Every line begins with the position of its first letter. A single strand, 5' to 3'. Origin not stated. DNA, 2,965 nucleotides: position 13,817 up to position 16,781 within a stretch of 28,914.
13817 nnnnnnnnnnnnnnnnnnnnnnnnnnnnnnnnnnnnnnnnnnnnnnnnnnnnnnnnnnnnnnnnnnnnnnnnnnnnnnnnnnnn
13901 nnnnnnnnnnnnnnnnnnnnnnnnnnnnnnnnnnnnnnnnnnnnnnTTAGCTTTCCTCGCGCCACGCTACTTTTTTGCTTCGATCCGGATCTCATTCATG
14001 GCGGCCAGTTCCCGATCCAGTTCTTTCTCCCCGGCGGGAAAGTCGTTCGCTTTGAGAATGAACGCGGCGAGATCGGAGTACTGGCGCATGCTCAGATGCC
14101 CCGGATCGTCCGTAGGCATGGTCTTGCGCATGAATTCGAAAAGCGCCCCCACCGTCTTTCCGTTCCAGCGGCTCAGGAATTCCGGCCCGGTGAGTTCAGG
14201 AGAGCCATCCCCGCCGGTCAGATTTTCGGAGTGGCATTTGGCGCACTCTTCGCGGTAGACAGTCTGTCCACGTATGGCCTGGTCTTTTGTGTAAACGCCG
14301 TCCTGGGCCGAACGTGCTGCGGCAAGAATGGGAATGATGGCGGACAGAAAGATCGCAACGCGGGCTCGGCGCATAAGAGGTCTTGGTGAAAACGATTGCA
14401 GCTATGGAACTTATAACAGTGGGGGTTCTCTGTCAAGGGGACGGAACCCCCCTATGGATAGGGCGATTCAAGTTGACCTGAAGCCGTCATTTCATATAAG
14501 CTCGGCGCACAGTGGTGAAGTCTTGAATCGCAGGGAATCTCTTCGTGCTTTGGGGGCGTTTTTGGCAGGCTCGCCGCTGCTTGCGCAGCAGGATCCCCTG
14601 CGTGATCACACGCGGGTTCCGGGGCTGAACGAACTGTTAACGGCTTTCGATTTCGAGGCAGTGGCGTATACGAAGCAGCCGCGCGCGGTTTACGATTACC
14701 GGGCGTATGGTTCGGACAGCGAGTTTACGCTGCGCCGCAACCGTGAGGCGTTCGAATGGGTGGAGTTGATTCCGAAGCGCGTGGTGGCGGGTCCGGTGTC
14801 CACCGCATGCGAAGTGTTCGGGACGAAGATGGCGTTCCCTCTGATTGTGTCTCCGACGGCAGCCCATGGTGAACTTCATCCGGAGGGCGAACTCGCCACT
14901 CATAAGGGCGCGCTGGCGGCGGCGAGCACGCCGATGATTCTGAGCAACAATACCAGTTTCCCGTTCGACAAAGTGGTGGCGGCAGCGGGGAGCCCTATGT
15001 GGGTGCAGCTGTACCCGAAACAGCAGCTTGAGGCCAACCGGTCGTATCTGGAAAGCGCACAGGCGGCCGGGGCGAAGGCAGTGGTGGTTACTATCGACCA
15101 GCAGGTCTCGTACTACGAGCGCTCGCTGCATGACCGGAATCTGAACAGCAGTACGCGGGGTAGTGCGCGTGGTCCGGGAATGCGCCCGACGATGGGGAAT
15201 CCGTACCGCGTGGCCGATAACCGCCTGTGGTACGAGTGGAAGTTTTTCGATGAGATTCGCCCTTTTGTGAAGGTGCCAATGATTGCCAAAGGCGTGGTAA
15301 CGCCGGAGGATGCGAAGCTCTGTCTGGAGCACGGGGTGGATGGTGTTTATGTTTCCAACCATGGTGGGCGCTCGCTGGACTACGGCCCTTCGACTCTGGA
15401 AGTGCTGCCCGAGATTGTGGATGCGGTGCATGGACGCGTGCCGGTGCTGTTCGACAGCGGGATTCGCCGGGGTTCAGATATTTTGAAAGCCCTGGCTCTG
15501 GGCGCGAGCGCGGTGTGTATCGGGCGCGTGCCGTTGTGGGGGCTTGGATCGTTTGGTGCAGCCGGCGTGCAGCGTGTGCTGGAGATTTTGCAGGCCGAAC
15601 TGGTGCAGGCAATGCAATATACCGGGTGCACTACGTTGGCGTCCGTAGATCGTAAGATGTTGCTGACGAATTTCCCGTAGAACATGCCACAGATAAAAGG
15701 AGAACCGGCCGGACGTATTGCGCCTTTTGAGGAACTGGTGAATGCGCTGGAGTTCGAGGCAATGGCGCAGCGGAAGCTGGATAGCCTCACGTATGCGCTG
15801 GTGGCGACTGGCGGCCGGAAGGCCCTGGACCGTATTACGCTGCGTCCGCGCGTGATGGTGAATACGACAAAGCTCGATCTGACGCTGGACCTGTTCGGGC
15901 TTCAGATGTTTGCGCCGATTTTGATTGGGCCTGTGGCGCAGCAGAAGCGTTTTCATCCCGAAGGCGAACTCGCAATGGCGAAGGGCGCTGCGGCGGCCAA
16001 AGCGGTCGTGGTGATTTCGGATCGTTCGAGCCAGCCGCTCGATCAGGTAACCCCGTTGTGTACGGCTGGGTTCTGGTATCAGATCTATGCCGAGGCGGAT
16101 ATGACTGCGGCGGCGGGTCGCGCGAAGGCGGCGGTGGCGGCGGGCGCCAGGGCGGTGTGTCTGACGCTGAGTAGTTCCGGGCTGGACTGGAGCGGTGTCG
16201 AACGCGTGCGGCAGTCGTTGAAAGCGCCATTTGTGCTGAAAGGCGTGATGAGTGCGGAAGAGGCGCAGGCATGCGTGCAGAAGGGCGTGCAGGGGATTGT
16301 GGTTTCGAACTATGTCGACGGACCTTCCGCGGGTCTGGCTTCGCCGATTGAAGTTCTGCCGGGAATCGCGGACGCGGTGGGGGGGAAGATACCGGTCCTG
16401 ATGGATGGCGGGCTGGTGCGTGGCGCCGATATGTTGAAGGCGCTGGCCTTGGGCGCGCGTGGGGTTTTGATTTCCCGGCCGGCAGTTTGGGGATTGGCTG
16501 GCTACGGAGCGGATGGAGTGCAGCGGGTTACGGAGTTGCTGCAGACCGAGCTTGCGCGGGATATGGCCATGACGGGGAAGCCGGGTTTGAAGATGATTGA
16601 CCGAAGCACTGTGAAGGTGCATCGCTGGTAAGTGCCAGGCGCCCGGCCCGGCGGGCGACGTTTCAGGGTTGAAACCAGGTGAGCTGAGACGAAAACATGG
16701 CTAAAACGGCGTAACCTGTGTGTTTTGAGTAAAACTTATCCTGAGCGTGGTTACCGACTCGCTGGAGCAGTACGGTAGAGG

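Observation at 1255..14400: Three matching LacI operators tie lacI, TBDR, PSCyt/DUF1501 and PQQ/cytochrome c into one predicted regulon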

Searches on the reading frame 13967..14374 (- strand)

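Call 5: search_protein_families(library=pfam, proteins=[window:13967-14374:-])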
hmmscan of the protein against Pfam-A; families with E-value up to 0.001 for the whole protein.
window:13967-14374:- (135 aa): 3 families
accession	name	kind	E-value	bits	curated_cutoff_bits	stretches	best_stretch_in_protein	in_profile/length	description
PF13442.11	Cytochrome_CBB3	-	1.1e-09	38.9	27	1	33-106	3-68/68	Cytochrome C oxidase, cbb3-type, subunit III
PF00034.26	Cytochrom_C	-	9.8e-07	30.5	21.3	1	35-108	3-88/90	Cytochrome c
PF14495.11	Cytochrom_C550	-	0.00026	21.1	27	1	19-89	12-83/136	Cytochrome c-550 domain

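Call 42: search_protein_families(library=ncbifam, proteins=[window:13970-14374:-], max_evalue=1e-10)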
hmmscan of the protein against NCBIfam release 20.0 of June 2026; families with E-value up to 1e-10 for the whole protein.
window:13970-14374:- (135 aa): 0 families

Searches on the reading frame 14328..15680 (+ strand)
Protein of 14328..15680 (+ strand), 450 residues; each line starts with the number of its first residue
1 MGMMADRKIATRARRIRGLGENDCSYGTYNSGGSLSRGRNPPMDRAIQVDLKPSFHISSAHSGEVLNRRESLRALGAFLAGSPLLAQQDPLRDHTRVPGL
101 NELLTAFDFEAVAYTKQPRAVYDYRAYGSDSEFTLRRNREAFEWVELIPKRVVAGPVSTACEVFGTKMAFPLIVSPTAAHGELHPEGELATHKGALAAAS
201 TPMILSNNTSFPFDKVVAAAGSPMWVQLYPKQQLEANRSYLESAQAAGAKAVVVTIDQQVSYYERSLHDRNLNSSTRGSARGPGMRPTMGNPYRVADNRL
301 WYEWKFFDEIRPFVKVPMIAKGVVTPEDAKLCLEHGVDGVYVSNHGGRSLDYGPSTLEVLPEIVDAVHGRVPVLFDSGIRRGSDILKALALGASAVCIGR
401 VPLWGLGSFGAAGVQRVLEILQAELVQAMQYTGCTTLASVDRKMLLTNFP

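Call 5: search_protein_families(library=pfam, proteins=[window:14328-15680:+])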
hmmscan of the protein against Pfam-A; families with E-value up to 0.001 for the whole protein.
window:14328-15680:+ (450 aa): 5 families
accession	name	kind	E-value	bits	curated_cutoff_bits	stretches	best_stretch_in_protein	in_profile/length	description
PF01070.24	FMN_dh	-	5.6e-99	331.9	24.9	1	115-445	3-348/350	FMN-dependent dehydrogenase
PF00478.31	IMPDH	-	8.6e-08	32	25.6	1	310-400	139-237/345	IMP dehydrogenase / GMP reductase domain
PF03060.21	NMO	-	2.5e-06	27.6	28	1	328-399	148-222/331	Nitronate monooxygenase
PF05690.20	ThiG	-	3.5e-06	27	23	0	353-398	160-203/247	Thiazole biosynthesis protein ThiG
PF01645.23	Glu_synthase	-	0.00065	19.4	20.4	0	369-407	274-312/369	Conserved region in glutamate synthase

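Call 42: search_protein_families(library=ncbifam, proteins=[window:14523-15677:+], max_evalue=1e-10)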
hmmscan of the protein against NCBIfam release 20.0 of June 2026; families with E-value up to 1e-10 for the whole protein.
window:14523-15677:+ (385 aa): 5 families
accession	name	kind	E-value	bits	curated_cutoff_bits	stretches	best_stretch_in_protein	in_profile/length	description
TIGR02708.1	L_lactate_ox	equivalog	3.6e-62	210.5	645.5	1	38-380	13-358/367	L-lactate oxidase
NF008398.0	PRK11197.1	subfamily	1.1e-61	208.7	376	2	238-381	233-376/381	L-lactate dehydrogenase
TIGR03966.1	actino_HemFlav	equivalog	2.3e-59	201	470.85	2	238-379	235-376/385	pre-mycofactocin synthase MftD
NF033901.1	L_lactate_LldD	exception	1.8e-55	188.5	550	2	238-380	233-375/377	FMN-dependent L-lactate dehydrogenase LldD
TIGR02151.1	IPP_isom_2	equivalog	3.6e-11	42.6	281.3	0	285-380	240-334/338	type 2 isopentenyl-diphosphate Delta-isomerase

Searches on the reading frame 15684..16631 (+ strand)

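Call 5: search_protein_families(library=pfam, proteins=[window:15684-16631:+])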
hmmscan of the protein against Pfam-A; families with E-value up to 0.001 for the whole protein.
window:15684-16631:+ (315 aa): 2 families
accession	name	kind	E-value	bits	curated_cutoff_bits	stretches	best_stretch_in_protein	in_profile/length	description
PF01070.24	FMN_dh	-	1.6e-73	248.2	24.9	2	165-310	203-348/350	FMN-dependent dehydrogenase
PF03060.21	NMO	-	2.2e-05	24.5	28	1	183-263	138-221/331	Nitronate monooxygenase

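Call 42: search_protein_families(library=ncbifam, proteins=[window:15684-16628:+], max_evalue=1e-10)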
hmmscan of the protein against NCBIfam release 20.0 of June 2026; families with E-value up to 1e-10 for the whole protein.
window:15684-16628:+ (315 aa): 4 families
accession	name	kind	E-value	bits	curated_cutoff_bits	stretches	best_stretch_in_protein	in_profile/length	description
TIGR03966.1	actino_HemFlav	equivalog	4.5e-48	163.9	470.85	2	168-310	235-377/385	pre-mycofactocin synthase MftD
NF008398.0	PRK11197.1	subfamily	6.7e-45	153.5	376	2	166-310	231-375/381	L-lactate dehydrogenase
NF033901.1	L_lactate_LldD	exception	7.7e-39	133.8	550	2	167-308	232-373/377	FMN-dependent L-lactate dehydrogenase LldD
TIGR02708.1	L_lactate_ox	equivalog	4e-30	105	645.5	1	172-301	220-349/367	L-lactate oxidase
